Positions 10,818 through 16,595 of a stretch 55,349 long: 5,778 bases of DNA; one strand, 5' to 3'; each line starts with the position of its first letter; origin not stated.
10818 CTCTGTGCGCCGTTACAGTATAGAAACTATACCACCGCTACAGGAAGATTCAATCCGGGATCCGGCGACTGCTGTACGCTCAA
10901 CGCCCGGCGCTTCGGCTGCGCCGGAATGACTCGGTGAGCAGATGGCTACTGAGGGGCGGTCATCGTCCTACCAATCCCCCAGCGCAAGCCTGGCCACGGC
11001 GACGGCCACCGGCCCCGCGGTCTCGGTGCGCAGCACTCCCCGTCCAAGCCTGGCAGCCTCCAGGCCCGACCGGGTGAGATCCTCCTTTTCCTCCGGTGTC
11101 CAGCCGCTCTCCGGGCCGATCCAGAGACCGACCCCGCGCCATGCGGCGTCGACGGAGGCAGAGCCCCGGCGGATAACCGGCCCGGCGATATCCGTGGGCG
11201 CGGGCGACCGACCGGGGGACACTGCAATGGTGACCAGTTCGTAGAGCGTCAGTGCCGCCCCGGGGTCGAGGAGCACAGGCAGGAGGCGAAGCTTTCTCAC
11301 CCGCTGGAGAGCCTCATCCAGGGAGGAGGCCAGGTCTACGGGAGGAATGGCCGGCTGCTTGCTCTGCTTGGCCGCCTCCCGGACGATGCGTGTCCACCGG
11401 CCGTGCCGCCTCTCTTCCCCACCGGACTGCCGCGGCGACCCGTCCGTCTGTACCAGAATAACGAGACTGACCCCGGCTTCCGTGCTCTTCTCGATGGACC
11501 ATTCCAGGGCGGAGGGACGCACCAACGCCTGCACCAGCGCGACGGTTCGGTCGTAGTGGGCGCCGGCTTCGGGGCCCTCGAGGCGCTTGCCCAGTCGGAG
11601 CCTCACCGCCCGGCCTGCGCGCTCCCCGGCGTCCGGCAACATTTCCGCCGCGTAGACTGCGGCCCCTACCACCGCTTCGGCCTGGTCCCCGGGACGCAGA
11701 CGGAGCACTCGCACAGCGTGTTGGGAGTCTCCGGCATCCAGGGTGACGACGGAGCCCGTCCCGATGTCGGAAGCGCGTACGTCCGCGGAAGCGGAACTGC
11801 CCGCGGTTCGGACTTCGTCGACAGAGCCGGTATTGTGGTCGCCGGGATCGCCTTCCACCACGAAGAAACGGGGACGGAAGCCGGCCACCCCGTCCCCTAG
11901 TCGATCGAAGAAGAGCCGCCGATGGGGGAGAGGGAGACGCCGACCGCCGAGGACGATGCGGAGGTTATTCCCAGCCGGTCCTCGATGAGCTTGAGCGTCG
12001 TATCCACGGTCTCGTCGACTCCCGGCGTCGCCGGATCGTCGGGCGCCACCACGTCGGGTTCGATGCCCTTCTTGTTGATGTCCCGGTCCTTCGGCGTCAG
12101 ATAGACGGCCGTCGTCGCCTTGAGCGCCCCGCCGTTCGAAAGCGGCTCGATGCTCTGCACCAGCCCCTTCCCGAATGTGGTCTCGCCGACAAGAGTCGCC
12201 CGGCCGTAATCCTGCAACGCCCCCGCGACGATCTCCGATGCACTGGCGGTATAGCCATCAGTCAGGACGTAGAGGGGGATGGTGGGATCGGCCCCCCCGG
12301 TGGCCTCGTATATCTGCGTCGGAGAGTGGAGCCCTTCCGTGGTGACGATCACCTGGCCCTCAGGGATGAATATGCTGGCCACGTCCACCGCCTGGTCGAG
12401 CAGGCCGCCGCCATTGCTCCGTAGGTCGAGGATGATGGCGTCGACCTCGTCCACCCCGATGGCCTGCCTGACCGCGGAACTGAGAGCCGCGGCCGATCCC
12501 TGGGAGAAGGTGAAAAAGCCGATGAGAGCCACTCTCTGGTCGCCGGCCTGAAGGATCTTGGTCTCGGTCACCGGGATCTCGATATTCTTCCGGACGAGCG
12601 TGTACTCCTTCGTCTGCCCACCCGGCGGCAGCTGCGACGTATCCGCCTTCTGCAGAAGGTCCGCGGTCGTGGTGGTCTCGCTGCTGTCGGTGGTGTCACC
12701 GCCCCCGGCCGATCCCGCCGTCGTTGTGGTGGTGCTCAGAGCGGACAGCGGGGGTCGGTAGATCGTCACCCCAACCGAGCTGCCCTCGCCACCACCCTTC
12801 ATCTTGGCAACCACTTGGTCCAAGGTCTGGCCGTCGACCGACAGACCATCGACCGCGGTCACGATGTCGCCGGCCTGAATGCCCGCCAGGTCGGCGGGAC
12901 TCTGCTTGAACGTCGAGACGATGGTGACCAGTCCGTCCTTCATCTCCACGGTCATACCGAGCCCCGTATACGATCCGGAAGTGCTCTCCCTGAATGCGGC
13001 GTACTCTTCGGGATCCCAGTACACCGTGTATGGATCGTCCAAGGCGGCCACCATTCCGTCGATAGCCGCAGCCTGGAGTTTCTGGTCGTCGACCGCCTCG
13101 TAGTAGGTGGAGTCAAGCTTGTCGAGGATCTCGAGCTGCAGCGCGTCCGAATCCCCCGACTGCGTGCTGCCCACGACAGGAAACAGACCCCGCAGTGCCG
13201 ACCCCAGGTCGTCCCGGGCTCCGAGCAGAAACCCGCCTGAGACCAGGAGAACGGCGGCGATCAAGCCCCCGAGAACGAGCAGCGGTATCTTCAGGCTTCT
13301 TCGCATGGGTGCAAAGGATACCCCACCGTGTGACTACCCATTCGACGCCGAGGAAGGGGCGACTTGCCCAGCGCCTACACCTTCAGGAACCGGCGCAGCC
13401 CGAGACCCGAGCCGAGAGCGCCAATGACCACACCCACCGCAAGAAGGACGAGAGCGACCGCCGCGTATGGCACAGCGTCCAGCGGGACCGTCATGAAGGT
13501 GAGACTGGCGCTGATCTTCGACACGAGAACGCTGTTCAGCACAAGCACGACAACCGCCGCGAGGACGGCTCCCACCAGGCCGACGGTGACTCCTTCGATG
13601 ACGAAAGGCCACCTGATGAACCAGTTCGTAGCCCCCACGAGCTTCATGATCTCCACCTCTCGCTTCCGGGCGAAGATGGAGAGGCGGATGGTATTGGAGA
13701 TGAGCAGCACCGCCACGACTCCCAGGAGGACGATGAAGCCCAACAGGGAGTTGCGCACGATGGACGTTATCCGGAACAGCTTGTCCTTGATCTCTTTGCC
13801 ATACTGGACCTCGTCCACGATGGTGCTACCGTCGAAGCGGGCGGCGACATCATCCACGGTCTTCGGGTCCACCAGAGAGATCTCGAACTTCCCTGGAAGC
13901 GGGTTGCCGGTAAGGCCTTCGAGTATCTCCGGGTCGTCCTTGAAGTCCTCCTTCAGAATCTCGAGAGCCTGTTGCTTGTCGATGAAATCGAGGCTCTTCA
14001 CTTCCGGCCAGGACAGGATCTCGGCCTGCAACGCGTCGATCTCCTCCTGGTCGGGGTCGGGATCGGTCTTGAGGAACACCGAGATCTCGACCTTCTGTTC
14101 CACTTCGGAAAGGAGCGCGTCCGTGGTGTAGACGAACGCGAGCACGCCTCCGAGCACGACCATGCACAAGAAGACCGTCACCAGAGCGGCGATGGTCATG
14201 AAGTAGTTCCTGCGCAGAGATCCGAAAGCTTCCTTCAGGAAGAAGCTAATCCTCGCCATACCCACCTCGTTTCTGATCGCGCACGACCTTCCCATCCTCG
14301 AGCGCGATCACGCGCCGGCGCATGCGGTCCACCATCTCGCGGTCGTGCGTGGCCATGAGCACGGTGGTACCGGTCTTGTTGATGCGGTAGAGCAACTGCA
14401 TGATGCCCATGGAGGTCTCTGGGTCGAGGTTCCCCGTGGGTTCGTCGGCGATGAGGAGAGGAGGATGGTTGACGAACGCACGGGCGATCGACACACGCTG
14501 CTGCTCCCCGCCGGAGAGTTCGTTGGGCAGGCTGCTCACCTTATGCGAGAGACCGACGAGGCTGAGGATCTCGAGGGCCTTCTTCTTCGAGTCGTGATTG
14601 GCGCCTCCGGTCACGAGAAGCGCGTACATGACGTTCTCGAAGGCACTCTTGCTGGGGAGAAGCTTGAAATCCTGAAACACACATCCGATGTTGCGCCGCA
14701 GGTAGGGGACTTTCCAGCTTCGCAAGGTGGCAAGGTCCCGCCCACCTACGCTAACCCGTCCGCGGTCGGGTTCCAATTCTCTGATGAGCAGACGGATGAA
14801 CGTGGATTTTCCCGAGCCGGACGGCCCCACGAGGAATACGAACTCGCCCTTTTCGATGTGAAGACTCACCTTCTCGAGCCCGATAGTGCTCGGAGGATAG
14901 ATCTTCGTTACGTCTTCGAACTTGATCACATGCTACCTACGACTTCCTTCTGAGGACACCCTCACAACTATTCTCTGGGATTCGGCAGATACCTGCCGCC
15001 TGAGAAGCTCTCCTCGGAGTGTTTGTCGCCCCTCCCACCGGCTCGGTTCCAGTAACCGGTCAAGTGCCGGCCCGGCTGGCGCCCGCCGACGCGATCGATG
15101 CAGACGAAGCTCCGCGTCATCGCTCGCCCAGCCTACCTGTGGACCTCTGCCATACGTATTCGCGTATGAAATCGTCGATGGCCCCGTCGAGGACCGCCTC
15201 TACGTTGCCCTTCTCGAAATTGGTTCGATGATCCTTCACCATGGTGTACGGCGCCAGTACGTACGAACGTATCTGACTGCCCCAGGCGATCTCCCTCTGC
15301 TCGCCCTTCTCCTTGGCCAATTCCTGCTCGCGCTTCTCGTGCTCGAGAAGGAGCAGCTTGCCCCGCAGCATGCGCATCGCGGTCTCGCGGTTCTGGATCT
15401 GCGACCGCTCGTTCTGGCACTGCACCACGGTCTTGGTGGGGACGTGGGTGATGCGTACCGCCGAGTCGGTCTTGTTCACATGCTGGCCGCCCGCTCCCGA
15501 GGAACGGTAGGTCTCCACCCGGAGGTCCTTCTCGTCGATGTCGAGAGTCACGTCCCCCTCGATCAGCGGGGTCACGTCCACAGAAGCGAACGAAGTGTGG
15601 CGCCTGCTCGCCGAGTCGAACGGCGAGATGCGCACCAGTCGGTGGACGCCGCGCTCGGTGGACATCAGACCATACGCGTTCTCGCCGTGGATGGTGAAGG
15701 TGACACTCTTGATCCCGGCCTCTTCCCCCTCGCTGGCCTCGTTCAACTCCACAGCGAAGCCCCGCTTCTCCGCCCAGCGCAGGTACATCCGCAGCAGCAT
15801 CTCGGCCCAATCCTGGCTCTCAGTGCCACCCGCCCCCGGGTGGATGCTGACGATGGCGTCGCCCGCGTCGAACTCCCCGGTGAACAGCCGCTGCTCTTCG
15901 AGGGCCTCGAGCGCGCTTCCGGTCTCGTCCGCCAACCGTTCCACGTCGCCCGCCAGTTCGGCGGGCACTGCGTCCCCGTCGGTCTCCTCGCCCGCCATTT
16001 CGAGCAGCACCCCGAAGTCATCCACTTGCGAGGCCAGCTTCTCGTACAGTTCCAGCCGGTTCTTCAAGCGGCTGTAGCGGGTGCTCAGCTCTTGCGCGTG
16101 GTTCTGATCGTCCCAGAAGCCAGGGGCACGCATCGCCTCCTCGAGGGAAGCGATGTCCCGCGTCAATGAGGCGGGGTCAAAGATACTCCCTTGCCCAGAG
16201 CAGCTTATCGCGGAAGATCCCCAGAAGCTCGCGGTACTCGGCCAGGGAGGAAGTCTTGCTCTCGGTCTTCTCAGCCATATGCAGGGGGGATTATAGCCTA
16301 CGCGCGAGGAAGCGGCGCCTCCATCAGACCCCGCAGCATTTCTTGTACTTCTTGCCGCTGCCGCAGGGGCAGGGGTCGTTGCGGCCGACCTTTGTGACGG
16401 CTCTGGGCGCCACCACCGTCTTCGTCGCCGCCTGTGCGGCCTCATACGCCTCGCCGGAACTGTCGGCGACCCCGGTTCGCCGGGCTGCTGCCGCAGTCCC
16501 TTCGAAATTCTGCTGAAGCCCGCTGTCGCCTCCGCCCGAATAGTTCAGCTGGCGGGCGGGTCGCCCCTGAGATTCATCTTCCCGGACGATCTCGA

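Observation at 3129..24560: Three nucleoside-catabolism enzymes catalytically eroded in parallel but kept as open frames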

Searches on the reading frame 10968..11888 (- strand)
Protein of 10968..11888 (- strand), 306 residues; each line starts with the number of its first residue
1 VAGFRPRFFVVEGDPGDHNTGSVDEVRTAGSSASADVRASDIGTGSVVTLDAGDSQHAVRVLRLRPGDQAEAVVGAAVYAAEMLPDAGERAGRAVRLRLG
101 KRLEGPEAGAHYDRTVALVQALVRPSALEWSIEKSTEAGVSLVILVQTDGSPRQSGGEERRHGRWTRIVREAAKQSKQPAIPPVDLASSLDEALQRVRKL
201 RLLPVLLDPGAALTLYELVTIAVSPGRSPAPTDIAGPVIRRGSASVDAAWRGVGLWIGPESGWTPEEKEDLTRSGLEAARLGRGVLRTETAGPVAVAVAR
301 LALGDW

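Call 3: search_protein_families(library=pfam, proteins=[window:10968-11888:-])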
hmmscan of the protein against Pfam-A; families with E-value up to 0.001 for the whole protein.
window:10968-11888:- (306 aa): 2 families
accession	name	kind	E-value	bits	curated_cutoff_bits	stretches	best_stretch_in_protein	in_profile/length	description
PF04452.19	Methyltrans_RNA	-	1.3e-31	109.9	23.9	1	115-298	6-163/165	RNA methyltransferase domain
PF20260.4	PUA_4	-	0.00023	21.6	23.9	1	50-75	1-26/48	RNA methyltransferase PUA domain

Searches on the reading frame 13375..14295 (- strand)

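Call 4: search_protein_families(library=pfam, proteins=[window:13375-14295:-])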
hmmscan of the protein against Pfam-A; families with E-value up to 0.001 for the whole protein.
window:13375-14295:- (306 aa): 2 families
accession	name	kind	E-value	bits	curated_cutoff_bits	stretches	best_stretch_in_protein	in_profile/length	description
PF18075.7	FtsX_ECD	-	1.4e-22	80.6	23.5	1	69-163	1-96/96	FtsX extracellular domain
PF02687.27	FtsX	-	7.3e-17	62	25.5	1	187-295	3-111/120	FtsX-like permease C-terminal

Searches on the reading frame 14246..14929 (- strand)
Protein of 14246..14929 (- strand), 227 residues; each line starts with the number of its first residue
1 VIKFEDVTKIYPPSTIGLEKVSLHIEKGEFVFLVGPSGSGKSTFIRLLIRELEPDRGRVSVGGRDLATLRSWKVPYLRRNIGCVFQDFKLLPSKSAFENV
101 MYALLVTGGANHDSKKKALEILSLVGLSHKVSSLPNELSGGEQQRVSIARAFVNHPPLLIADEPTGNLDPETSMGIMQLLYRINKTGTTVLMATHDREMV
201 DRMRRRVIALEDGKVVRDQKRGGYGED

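Call 4: search_protein_families(library=pfam, proteins=[window:14246-14929:-])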
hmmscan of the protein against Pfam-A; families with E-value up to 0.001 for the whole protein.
window:14246-14929:- (227 aa): 8 families
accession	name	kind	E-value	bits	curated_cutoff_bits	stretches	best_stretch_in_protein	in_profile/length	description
PF00005.33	ABC_tran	-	4.6e-37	128.1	25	1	18-165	1-136/137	ABC transporter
PF13304.12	AAA_21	-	9.5e-09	36.2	27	0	155-200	257-303/304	AAA domain, putative AbiEii toxin, Type IV TA system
PF02463.25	SMC_N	-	8.1e-07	29.1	40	0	134-206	133-208/220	RecF/RecN/SMC N terminal domain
PF13191.12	AAA_16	-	3.1e-06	28.2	32.6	1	27-89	23-80/167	AAA ATPase domain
PF13671.12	AAA_33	-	9.2e-05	23.2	27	0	31-53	2-24/143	AAA domain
PF13401.12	AAA_22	-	0.00012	22.9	27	1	28-69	5-33/130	AAA domain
PF03193.22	RsgA_GTPase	-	0.00013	22.2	30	1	15-60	94-138/174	RsgA GTPase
PF13555.12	AAA_29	-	0.00048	20.2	27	1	22-45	16-39/61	P-loop containing region of AAA domain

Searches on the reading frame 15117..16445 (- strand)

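Call 4: search_protein_families(library=pfam, proteins=[window:15117-16445:-])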
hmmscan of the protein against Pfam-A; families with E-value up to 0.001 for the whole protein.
window:15117-16445:- (442 aa): 2 families
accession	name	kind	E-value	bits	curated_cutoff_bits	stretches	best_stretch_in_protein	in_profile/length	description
PF03462.23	PCRF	-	1.6e-54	185.1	24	1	96-289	3-194/194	PCRF domain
PF00472.26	RF-1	-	2.8e-42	143.8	35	1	299-407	3-116/116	RF-1 domain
